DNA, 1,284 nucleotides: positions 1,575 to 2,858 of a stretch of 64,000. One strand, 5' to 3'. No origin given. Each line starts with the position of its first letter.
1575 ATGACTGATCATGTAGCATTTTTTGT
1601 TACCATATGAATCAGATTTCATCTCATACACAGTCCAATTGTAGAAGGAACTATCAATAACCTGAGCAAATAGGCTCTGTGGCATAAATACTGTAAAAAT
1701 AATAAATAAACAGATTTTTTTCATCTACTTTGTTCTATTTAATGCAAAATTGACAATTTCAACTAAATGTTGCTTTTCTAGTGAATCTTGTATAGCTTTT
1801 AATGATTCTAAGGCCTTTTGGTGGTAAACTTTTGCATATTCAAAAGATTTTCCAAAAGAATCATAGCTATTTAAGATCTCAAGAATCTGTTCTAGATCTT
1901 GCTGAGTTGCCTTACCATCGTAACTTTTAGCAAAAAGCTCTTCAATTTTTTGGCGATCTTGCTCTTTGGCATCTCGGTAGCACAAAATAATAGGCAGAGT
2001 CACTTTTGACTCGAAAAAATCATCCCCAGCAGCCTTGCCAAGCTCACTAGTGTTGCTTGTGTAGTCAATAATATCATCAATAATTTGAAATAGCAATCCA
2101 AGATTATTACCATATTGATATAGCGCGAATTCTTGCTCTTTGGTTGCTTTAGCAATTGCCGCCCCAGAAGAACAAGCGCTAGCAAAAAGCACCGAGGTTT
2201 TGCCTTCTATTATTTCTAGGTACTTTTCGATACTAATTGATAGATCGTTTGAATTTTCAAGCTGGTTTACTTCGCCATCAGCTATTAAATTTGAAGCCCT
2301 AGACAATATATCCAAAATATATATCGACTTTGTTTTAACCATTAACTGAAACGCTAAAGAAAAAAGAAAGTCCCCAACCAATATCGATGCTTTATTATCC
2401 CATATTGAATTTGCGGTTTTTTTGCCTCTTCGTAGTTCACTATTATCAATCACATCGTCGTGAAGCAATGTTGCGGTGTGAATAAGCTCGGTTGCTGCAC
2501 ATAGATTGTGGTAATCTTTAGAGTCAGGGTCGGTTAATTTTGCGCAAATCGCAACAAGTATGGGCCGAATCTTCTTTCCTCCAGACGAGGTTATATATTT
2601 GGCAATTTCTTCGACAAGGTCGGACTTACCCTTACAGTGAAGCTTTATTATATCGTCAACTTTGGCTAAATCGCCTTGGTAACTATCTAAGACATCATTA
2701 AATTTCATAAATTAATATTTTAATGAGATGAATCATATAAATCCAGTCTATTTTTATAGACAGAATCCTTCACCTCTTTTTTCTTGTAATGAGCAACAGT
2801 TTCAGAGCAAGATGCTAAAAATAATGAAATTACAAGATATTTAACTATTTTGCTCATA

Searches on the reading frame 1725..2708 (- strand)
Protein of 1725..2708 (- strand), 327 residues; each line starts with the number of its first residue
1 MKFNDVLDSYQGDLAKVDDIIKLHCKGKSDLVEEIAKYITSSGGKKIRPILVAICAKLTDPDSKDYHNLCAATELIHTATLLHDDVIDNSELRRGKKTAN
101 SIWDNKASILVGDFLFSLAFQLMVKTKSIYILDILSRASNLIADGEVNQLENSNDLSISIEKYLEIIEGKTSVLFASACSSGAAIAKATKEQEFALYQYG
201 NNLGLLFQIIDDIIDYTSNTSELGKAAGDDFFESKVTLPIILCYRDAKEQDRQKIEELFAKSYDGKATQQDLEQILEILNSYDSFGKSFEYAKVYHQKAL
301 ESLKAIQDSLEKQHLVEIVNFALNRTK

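Call 51: find_encoding_contigs(protein=window:1725-2708:-, flank=3000, max_places=4)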
Protein window:1725-2708:- (327 aa): no gene with exactly this product is on record in the collection.
